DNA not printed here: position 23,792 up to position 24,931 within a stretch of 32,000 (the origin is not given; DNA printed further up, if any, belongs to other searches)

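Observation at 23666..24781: Radical-SAM/SPASM-like domain fused to a ModE-type HTH directly upstream of cooF-cooS: candidate new Fe-S-based regulator of the CO operon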

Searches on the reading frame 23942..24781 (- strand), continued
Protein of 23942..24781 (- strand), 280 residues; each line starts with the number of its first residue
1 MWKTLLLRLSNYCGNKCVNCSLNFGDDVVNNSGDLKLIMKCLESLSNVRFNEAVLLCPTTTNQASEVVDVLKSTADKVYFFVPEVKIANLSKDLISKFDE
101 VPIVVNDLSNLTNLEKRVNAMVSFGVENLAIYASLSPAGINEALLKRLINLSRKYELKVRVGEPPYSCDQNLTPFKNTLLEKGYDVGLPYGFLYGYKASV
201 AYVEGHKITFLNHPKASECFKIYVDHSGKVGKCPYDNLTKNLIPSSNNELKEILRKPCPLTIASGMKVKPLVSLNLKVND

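Call 71: find_encoding_contigs(protein=P0040, flank=8000, max_places=1)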
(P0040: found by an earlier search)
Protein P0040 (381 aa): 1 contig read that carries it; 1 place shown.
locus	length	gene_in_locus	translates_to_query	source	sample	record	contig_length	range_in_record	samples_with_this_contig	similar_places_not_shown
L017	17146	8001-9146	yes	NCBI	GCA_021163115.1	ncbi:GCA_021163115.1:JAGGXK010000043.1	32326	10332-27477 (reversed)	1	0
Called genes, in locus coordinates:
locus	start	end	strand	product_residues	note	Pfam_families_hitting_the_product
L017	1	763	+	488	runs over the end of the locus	PF00474:SSF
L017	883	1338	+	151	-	PF20358:DUF6653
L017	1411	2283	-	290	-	PF00892:EamA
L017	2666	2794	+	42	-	-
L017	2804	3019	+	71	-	PF00815:Histidinol_dh (weak)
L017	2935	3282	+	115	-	PF00815:Histidinol_dh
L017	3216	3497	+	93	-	PF00815:Histidinol_dh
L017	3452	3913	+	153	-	PF00815:Histidinol_dh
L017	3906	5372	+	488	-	PF00474:SSF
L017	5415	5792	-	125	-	PF02566:OsmC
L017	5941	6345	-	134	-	PF08753:NikR_C, PF21699:TM1266-like (faint)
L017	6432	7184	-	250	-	-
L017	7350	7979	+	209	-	PF02830:V4R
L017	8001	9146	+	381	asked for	PF00126:HTH_1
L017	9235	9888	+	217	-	PF13484:Fer4_16 (faint), PF12797:Fer4_2 (faint), PF12837:Fer4_6 (faint), PF13247:Fer4_11, PF12838:Fer4_7 (weak), PF00037:Fer4 (weak), PF13237:Fer4_10 (weak), PF13187:Fer4_9 (weak), +1 more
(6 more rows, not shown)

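Call 72: find_encoding_contigs(protein=P0043, flank=8000, max_places=1)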
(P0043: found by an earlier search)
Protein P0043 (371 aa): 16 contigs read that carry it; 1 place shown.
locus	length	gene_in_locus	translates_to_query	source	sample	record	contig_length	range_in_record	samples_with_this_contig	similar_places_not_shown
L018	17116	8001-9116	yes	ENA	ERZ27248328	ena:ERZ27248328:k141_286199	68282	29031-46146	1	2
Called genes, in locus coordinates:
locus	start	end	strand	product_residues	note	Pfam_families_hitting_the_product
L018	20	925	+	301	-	-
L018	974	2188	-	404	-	PF00753:Lactamase_B (weak), PF19583:ODP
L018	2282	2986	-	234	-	PF00578:AhpC-TSA, PF08534:Redoxin, PF10417:1-cysPrx_C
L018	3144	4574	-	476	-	-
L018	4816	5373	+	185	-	-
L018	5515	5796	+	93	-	-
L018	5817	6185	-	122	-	PF20126:TumE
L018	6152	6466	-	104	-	PF27273:MJ0235 (weak)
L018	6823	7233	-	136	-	PF19524:DUF6054 (weak)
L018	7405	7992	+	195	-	PF02830:V4R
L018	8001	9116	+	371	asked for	PF00126:HTH_1 (weak)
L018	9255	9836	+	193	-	PF12837:Fer4_6 (faint), PF25160:LdpA_Fe-S-bd (faint), PF13237:Fer4_10 (weak), PF13247:Fer4_11, PF12838:Fer4_7 (weak), PF00037:Fer4 (weak), PF13237:Fer4_10 (weak), PF13187:Fer4_9 (weak)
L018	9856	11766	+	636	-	PF03063:Prismane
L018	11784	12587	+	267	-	PF01656:CbiA, PF02374:ArsA_ATPase, PF10609:ParA (faint), PF13614:AAA_31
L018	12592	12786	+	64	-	PF10133:CooT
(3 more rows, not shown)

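Call 73: find_encoding_contigs(protein=P0036, flank=8000, max_places=1)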
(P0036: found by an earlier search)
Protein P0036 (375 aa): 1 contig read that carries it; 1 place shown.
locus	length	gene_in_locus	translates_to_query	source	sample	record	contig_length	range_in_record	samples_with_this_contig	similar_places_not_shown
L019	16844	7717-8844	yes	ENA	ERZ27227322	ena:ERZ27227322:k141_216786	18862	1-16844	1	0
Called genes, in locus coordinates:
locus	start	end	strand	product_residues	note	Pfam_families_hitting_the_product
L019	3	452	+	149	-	?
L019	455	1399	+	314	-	PF00294:PfkB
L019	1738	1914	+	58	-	-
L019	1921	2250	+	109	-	-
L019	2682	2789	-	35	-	-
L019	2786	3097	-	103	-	PF18765:Polbeta, PF01909:NTP_transf_2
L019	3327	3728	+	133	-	-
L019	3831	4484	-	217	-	PF11536:DUF3226 (weak)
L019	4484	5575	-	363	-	PF02463:SMC_N (weak), PF11398:DUF2813 (faint), PF13175:AAA_15, PF13476:AAA_23, PF13304:AAA_21, PF13175:AAA_15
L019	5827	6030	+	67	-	-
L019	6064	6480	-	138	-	PF01850:PIN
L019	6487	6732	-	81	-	PF02697:VAPB_antitox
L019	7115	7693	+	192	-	PF02830:V4R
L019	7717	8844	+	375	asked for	PF00126:HTH_1 (weak)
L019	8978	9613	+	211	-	PF12797:Fer4_2 (weak), PF12837:Fer4_6 (weak), PF13237:Fer4_10 (weak), PF13247:Fer4_11, PF12838:Fer4_7 (weak), PF25160:LdpA_Fe-S-bd (weak), PF00037:Fer4 (weak), PF12797:Fer4_2 (weak), +4 more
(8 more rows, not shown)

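Call 74: find_encoding_contigs(protein=P0020, flank=8000, max_places=1)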
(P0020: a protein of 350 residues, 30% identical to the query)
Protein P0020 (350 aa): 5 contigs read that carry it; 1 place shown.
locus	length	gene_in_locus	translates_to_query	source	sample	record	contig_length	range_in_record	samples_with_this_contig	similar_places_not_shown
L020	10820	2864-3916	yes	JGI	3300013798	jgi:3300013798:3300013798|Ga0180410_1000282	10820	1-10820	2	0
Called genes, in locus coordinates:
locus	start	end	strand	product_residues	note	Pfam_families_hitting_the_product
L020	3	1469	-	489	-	?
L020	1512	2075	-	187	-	PF13187:Fer4_9 (faint), PF00037:Fer4 (faint), PF12797:Fer4_2 (faint), PF12837:Fer4_6 (faint), PF14697:Fer4_21 (faint), PF12838:Fer4_7 (weak), PF13247:Fer4_11, PF13237:Fer4_10 (weak), +1 more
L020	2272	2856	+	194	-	PF02830:V4R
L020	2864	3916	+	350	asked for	PF00126:HTH_1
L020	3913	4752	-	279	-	PF00146:NADHdh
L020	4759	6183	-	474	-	PF00361:Proton_antipo_M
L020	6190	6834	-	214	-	PF00420:Oxidored_q2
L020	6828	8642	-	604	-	PF00361:Proton_antipo_M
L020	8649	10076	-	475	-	PF00361:Proton_antipo_M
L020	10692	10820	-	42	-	?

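Call 78: search_protein_families(library=pfam, proteins=[P0058, P0002, P0004, P0005, P0006, P0009, P0016, P0017, P0018, P0010], max_evalue=0.5)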
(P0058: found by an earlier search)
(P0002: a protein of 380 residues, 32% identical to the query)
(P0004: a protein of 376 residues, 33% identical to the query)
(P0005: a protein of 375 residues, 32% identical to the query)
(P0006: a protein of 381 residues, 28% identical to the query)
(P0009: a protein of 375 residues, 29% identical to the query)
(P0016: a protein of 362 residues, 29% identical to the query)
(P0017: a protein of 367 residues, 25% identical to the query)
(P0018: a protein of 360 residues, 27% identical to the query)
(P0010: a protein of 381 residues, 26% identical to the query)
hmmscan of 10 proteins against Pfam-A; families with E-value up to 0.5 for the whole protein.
P0058 (372 aa): 8 families
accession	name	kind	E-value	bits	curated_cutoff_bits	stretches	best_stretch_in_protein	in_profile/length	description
PF00126.33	HTH_1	-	6.2e-09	36.1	26.6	1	291-351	4-59/60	Bacterial regulatory helix-turn-helix protein, lysR family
PF04055.27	Radical_SAM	-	0.0082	16.8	29.5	0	9-161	2-142/166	Radical SAM superfamily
PF13384.12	HTH_23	-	0.016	15.5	24.6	1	292-322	9-38/50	Homeodomain-like domain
PF18024.7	HTH_50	-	0.024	14.7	27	1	294-322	17-45/50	Helix-turn-helix domain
PF04967.18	HTH_10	-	0.058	13.7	23.1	1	308-328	31-51/53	HTH DNA binding domain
PF13518.12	HTH_28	-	0.066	13.8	25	1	294-341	7-52/52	Helix-turn-helix domain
PF21960.2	RCF1-5-like_lid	-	0.15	12.5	27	0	177-189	2-14/43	RCF1/5-like, AAA+ ATPase lid domain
PF13412.12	HTH_24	-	0.15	12.1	21.9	1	302-327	19-44/48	Winged helix-turn-helix DNA-binding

P0002 (380 aa): 2 families
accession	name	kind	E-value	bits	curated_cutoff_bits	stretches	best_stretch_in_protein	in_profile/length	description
PF00126.33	HTH_1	-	2.3e-05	24.7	26.6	1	292-352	4-59/60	Bacterial regulatory helix-turn-helix protein, lysR family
PF13353.11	Fer4_12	-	0.002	18.9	22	1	10-81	11-81/137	4Fe-4S single cluster domain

P0004 (376 aa): 2 families
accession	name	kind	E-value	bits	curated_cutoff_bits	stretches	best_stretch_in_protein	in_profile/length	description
PF00126.33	HTH_1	-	0.00011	22.5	26.6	1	287-347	4-59/60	Bacterial regulatory helix-turn-helix protein, lysR family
PF13518.12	HTH_28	-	0.0068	16.9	25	1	289-335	6-50/52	Helix-turn-helix domain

P0005 (375 aa): 4 families
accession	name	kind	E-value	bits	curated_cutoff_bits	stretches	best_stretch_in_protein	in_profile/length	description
PF00126.33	HTH_1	-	3.6e-07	30.5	26.6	1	291-351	4-59/60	Bacterial regulatory helix-turn-helix protein, lysR family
PF04055.27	Radical_SAM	-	6.5e-05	23.6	29.5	1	8-125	1-120/166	Radical SAM superfamily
PF18024.7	HTH_50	-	0.0068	16.5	27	1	292-322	15-45/50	Helix-turn-helix domain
PF18192.6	DNTTIP1_dimer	-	0.25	12.2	26.1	0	109-133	14-38/69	DNTTIP1 dimerisation domain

P0006 (381 aa): 3 families
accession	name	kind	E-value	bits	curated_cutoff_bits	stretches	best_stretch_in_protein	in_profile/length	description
PF00126.33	HTH_1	-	1.4e-07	31.8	26.6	1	292-352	5-60/60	Bacterial regulatory helix-turn-helix protein, lysR family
PF04055.27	Radical_SAM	-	0.0013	19.4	29.5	1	10-161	3-143/166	Radical SAM superfamily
PF13412.12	HTH_24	-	0.047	13.7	21.9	0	308-327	25-44/48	Winged helix-turn-helix DNA-binding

P0009 (375 aa): 5 families
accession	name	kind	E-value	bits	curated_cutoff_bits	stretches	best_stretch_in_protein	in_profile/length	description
PF00126.33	HTH_1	-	1.2e-08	35.2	26.6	1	287-344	4-56/60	Bacterial regulatory helix-turn-helix protein, lysR family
PF18024.7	HTH_50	-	0.011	15.8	27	1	288-318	15-45/50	Helix-turn-helix domain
PF03786.19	UxuA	-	0.031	13.5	23.7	1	43-87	233-277/352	D-mannonate dehydratase (UxuA)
PF13518.12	HTH_28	-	0.12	12.9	25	1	289-336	6-51/52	Helix-turn-helix domain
PF10547.14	P22_AR_N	-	0.28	11.8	30.7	0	296-346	20-72/115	P22_AR N-terminal domain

P0016 (362 aa): 2 families
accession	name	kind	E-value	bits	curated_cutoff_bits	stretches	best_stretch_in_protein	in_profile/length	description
PF00126.33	HTH_1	-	3.6e-07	30.5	26.6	1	282-342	4-59/60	Bacterial regulatory helix-turn-helix protein, lysR family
PF05164.18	ZapA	-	0.26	12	23.8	0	49-122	12-86/88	Cell division protein ZapA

P0017 (367 aa): 3 families
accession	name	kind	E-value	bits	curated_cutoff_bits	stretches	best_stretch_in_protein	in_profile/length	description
PF04458.17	DUF505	-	0.0062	15.4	28.7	1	280-354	546-622/622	Protein of unknown function (DUF505)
PF00126.33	HTH_1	-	0.069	13.6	26.6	1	287-331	4-48/60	Bacterial regulatory helix-turn-helix protein, lysR family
PF03896.21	TRAP_alpha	-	0.1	12.2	24.7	1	257-293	84-120/180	Translocon-associated protein (TRAP), alpha subunit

P0018 (360 aa): 2 families
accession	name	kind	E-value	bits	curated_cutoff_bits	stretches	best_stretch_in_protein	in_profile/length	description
PF00126.33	HTH_1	-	1.3e-05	25.4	26.6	1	271-331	4-59/60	Bacterial regulatory helix-turn-helix protein, lysR family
PF10547.14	P22_AR_N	-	0.24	12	30.7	1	282-313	22-52/115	P22_AR N-terminal domain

P0010 (381 aa): 3 families
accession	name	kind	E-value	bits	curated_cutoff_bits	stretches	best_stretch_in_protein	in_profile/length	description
PF00126.33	HTH_1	-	8.8e-05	22.8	26.6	1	286-346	4-59/60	Bacterial regulatory helix-turn-helix protein, lysR family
PF02350.25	Epimerase_2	-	0.05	12.9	30.6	1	27-88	194-260/347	UDP-N-acetylglucosamine 2-epimerase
PF08656.15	DASH_Dad3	-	0.057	13.9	23.1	0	292-325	16-53/76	DASH complex subunit Dad3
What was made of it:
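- On Radical SAM superfamily: Relatives reach only 16.8-23.6 bits against a cut-off of 29.5 (call 78).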

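Call 85: find_encoding_contigs(protein=P0088, flank=7000, max_places=1)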
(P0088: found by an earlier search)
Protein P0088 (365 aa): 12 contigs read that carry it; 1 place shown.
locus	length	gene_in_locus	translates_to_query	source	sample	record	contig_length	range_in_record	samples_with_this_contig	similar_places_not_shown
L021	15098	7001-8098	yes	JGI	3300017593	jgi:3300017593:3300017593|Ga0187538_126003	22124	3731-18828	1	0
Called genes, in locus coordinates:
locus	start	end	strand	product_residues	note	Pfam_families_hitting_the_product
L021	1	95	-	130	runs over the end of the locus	PF01380:SIS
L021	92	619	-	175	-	PF00994:MoCF_biosynth (weak)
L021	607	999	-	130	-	PF00994:MoCF_biosynth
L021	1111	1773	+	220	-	PF12654:DUF3786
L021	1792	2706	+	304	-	PF01637:ATPase_2 (faint), PF02881:SRP54_N (weak), PF13207:AAA_17 (faint), PF00448:SRP54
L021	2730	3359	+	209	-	PF21715:CggR_N, PF22167:PH0730-like_N, PF14544:DUF4443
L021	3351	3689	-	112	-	-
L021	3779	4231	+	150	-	PF02996:Prefoldin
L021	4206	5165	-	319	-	PF05221:AdoHcyase, PF00670:AdoHcyase_NAD, PF02826:2-Hacid_dh_C, PF07991:KARI_N (weak)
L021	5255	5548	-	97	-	PF05221:AdoHcyase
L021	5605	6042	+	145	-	PF01873:eIF-5_eIF-2B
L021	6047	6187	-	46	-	PF01402:RHH_1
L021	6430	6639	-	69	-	PF26551:DUF8180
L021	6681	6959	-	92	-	-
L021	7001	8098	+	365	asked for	PF00126:HTH_1 (weak)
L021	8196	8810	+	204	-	PF13237:Fer4_10 (weak), PF13247:Fer4_11, PF25160:LdpA_Fe-S-bd (weak), PF00037:Fer4 (weak), PF12797:Fer4_2 (weak), PF12837:Fer4_6 (weak), PF13237:Fer4_10 (weak), PF12838:Fer4_7 (weak), +2 more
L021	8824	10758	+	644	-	PF03063:Prismane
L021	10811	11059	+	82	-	PF00448:SRP54 (weak), PF01656:CbiA, PF02374:ArsA_ATPase, PF10609:ParA, PF13614:AAA_31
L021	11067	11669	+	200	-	-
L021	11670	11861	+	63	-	PF10133:CooT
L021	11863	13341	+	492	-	PF00662:Proton_antipo_N, PF00361:Proton_antipo_M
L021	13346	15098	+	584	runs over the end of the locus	PF00361:Proton_antipo_M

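Call 86: find_encoding_contigs(protein=P0012, flank=7000, max_places=1)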
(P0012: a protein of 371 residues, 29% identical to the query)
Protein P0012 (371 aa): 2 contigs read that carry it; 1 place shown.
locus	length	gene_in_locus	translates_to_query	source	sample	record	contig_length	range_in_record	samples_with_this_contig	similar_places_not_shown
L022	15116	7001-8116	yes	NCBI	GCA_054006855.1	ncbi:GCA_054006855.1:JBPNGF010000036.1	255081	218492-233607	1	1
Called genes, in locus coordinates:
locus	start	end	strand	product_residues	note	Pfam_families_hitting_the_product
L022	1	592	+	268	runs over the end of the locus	-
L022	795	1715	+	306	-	PF00149:Metallophos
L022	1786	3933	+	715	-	PF04851:ResIII (weak), PF00270:DEAD, PF22527:DEXQc_Suv3, PF00271:Helicase_C, PF21280:Helicase_dom4_arc, PF14229:DUF4332 (weak), PF14520:HHH_5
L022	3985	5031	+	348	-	PF09376:NurA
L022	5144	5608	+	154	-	PF21473:OB_Ssb-like, PF01336:tRNA_anti-codon (faint)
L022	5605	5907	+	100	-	PF05402:PqqD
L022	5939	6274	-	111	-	PF21349:RUBY_RBDX, PF23458:DUF7130 (weak)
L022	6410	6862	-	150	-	PF03232:COQ7 (faint), PF00210:Ferritin, PF02915:Rubrerythrin (faint)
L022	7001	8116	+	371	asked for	PF00126:HTH_1 (faint)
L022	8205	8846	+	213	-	PF13247:Fer4_11, PF13237:Fer4_10 (weak), PF25160:LdpA_Fe-S-bd (weak), PF12838:Fer4_7 (weak), PF13187:Fer4_9 (weak), PF00037:Fer4 (weak), PF12797:Fer4_2 (weak), PF12837:Fer4_6 (weak), +4 more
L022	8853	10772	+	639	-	PF03063:Prismane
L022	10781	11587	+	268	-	PF01656:CbiA, PF02374:ArsA_ATPase, PF06564:CBP_BcsQ (faint), PF10609:ParA, PF13614:AAA_31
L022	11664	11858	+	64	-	PF10133:CooT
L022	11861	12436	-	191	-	PF02830:V4R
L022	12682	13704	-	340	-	PF01087:GalP_UDP_transf (faint), PF16268:DUF4921 (weak), PF16285:DUF4931_N (weak)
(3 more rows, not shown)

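Call 87: find_encoding_contigs(protein=P0022, flank=7000, max_places=1)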
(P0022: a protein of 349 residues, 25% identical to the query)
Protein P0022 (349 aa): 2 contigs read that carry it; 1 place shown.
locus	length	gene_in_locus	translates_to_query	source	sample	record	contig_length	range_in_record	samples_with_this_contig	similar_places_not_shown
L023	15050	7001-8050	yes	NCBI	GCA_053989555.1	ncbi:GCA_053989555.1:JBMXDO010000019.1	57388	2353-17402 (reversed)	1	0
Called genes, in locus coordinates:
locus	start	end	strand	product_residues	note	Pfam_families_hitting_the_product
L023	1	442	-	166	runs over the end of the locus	PF01058:Oxidored_q6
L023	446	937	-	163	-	PF00037:Fer4, PF12797:Fer4_2 (weak), PF12837:Fer4_6 (weak), PF13187:Fer4_9, PF13237:Fer4_10, PF14697:Fer4_21, PF12838:Fer4_7, PF00037:Fer4 (weak), +1 more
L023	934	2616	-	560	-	PF00329:Complex1_30kDa, PF00374:NiFeSe_Hases, PF00346:Complex1_49kDa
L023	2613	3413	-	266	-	PF01656:CbiA, PF02374:ArsA_ATPase, PF10609:ParA (weak), PF13614:AAA_31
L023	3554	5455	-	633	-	PF03063:Prismane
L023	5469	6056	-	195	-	PF12838:Fer4_7 (faint), PF13187:Fer4_9 (faint), PF14697:Fer4_21 (faint), PF25160:LdpA_Fe-S-bd (faint), PF12797:Fer4_2 (faint), PF12837:Fer4_6 (faint), PF13247:Fer4_11, PF00037:Fer4 (weak), +4 more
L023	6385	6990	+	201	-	PF02830:V4R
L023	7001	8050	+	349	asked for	PF00126:HTH_1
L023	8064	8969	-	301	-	PF00146:NADHdh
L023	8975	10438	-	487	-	PF00361:Proton_antipo_M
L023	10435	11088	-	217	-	PF00420:Oxidored_q2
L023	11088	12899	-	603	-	PF00361:Proton_antipo_M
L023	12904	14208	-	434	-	PF00361:Proton_antipo_M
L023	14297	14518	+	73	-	-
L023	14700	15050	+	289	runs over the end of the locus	PF01937:ARMT1-like_dom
